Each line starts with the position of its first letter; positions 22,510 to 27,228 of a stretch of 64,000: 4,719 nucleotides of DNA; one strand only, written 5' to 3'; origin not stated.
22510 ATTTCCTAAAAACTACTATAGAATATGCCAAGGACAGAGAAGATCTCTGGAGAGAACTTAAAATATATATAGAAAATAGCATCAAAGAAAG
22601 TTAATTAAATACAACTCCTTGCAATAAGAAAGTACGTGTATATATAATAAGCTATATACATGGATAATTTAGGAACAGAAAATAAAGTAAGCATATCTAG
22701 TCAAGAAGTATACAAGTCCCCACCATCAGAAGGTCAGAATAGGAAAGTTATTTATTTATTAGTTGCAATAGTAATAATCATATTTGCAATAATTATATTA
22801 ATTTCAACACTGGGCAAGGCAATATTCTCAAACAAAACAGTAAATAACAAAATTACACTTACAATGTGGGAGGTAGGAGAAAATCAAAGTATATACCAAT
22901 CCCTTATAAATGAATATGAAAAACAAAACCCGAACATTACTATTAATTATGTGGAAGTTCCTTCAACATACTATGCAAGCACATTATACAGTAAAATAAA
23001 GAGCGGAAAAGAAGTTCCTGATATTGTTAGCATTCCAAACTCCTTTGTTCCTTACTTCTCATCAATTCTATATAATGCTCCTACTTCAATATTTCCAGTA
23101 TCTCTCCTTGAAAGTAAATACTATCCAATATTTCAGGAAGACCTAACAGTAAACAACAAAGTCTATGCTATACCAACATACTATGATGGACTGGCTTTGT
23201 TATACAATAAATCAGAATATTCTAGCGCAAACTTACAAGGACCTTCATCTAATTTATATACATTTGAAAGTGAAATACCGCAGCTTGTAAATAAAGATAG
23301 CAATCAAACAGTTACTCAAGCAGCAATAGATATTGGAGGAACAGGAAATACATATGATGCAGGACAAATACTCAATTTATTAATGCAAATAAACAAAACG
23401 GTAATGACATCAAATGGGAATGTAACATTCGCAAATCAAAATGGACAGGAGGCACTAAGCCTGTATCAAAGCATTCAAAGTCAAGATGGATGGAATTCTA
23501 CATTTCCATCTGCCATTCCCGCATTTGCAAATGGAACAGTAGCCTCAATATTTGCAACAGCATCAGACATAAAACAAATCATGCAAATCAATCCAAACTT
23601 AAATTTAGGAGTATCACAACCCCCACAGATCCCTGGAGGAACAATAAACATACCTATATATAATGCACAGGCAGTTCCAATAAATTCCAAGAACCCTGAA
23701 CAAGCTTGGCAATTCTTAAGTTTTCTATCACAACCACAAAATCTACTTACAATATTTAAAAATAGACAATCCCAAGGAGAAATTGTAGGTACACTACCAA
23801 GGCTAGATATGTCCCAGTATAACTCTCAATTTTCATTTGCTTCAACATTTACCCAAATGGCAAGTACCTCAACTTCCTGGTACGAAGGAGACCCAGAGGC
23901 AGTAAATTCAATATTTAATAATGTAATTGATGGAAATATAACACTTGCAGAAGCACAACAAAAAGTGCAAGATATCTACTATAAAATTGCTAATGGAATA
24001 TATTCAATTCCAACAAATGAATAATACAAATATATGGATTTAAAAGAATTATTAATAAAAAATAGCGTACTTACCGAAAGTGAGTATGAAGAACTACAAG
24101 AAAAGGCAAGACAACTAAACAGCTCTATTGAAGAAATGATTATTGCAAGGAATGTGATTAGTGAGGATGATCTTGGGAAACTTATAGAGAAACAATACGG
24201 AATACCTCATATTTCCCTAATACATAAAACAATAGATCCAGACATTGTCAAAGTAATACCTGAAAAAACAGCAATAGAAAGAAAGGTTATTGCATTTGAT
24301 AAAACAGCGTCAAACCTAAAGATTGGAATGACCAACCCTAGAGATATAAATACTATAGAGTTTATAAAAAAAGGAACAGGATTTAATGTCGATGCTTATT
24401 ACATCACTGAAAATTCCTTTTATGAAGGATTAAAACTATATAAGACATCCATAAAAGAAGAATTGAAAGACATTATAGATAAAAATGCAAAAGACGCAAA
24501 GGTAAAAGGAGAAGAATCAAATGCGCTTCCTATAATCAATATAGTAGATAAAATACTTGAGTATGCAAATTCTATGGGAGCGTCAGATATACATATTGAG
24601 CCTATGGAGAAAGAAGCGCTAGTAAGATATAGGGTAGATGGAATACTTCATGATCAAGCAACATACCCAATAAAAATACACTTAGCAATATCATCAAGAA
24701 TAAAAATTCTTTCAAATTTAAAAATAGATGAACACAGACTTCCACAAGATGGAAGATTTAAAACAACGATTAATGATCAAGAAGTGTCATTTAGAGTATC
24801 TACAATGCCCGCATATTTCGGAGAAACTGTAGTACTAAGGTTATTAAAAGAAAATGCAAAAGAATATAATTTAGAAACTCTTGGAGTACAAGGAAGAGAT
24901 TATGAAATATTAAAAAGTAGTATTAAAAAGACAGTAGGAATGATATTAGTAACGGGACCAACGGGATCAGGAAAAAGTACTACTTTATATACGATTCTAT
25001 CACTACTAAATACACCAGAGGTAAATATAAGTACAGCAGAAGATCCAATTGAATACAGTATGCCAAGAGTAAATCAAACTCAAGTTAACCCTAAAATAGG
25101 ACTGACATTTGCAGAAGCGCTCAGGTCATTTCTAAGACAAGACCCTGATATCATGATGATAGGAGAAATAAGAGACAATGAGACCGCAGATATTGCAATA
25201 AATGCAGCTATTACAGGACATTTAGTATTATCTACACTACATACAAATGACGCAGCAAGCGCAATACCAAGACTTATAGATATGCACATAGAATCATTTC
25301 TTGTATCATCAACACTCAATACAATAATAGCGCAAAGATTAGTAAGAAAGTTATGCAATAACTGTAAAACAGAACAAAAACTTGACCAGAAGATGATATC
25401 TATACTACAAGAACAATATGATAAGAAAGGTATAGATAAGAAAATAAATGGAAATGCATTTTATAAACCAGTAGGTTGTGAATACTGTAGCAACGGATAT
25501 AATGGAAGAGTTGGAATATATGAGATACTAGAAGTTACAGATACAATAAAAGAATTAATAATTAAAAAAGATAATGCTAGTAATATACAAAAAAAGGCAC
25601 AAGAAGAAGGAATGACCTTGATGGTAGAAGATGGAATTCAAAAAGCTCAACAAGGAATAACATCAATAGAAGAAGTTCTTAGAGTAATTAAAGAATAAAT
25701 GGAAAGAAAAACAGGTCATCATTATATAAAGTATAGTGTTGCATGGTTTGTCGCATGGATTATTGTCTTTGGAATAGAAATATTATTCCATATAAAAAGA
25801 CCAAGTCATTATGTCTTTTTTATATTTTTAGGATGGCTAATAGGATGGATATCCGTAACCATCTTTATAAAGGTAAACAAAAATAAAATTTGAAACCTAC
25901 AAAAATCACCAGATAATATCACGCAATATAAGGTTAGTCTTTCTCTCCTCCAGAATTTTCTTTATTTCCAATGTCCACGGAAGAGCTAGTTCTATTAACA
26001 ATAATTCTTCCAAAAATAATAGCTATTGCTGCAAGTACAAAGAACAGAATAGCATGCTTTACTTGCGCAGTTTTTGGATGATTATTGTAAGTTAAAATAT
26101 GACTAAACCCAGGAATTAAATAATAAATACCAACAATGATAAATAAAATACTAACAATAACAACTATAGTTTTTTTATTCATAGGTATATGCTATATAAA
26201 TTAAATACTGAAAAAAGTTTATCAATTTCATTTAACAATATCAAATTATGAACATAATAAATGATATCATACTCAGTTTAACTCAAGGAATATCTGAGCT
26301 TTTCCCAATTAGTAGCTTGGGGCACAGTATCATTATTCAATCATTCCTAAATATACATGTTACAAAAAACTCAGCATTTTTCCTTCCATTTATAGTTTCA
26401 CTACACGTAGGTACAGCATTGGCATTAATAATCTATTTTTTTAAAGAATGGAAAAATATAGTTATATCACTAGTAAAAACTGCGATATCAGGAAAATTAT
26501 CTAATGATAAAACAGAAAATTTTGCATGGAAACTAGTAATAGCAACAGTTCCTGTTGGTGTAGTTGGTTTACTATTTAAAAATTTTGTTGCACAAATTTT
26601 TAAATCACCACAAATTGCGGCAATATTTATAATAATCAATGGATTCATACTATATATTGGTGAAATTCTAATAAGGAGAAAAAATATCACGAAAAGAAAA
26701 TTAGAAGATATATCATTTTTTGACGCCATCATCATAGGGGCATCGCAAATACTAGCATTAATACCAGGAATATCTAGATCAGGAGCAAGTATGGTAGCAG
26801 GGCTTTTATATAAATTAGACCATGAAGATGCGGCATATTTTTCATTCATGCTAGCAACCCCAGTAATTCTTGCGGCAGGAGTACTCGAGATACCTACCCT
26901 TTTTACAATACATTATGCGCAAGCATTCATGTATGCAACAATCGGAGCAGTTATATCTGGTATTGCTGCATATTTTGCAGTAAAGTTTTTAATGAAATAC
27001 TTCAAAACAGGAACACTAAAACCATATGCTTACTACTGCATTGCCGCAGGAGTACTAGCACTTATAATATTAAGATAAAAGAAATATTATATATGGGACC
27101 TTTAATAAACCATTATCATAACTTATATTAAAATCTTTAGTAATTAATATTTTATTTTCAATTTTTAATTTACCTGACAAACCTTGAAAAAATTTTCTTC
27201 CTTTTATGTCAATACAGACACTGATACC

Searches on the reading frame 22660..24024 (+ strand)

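Call 14: search_protein_families(library=pfam, proteins=[window:22660-24024:+], max_evalue=1)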
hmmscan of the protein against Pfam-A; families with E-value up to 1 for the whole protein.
window:22660-24024:+ (454 aa): 4 families
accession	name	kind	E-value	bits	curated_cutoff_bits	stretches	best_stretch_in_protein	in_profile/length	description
PF01547.30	SBP_bac_1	-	3.1e-25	90.2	26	1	76-360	7-304/307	Bacterial extracellular solute-binding protein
PF13416.11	SBP_bac_8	-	1.8e-21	77.6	27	1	82-367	2-254/279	Bacterial extracellular solute-binding protein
PF13531.11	SBP_bac_11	-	0.0011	19.2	25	1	281-360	143-216/227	Bacterial extracellular solute-binding protein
PF19360.4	TadB_TadC_N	-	0.13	12.5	27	1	29-87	7-64/143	TadB/TadC N-terminal domain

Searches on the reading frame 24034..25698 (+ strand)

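Call 64: search_protein_families(library=ncbifam, proteins=[window:24034-25698:+], max_evalue=0.001)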
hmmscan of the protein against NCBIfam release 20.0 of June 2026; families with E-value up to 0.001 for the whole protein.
window:24034-25698:+ (554 aa): 22 families
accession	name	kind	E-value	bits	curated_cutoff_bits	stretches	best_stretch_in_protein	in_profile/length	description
TIGR02538.1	type_IV_pilB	equivalog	8.4e-178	592.5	675.65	1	3-553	2-563/564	type IV-A pilus assembly ATPase PilB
TIGR02533.1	type_II_gspE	equivalog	1.1e-162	542.2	630.25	1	74-551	3-485/486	type II secretion system ATPase GspE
NF053534.1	T4PilAsmATPsTfpB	equivalog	1.3e-139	466.3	850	1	156-552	190-582/584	type IV pilus assembly ATPase TfpB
NF007755.0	PRK10436.1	equivalog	5.6e-139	463.8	617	1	143-552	62-459/465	type II secretion system protein GspE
NF041000.1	ATPase_ComGA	equivalog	1.4e-77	260.3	300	1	173-438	2-266/267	competence type IV pilus ATPase ComGA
TIGR01420.1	pilT_fam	subfamily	3.3e-57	194.3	319.1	1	172-441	3-272/343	PilT/PilU family type 4a pilus ATPase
TIGR02525.1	plasmid_TraJ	equivalog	2.9e-27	95.6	368.3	1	267-438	121-299/372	plasmid transfer ATPase TraJ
TIGR02524.1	dot_icm_DotB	equivalog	3.5e-23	82.4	463.3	1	296-437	129-279/358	Dot/Icm type IV secretion system ATPase DotB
NF058587.1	archaellum_moto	equivalog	2.5e-18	66.1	550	1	304-420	278-399/527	archaellum flagellar ATPase motor FlaI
TIGR02788.1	VirB11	equivalog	1.2e-13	50.8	249.95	1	275-423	119-271/308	P-type DNA transfer ATPase VirB11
TIGR03819.1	heli_sec_ATPase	hypoth_equivalog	3.7e-12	46.1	373.15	1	220-419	100-302/340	TadA family conjugal transfer-associated ATPase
NF010469.0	PRK13894.1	subfamily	5.9e-12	45.6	508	1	289-416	138-266/320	conjugal transfer ATPase TrbB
TIGR02782.1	TrbB_P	equivalog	7.5e-12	45.1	304.55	1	292-434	128-270/303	P-type conjugative transfer ATPase TrbB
NF010407.0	PRK13833.1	subfamily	6.2e-11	42.3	499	1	290-420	134-265/323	conjugal transfer protein TrbB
NF053672.1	bindosome_BasE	exception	6.5e-11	41.7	1000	1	304-462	273-432/512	bindosome assembly system ATPase subunit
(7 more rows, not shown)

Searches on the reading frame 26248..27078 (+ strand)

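Call 14: search_protein_families(library=pfam, proteins=[window:26248-27078:+], max_evalue=1)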
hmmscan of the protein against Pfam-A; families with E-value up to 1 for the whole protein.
window:26248-27078:+ (276 aa): 1 family
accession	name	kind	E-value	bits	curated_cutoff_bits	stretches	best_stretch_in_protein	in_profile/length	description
PF02673.24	BacA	-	2.4e-71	240.9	33.4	1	7-270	2-257/257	Bacitracin resistance protein BacA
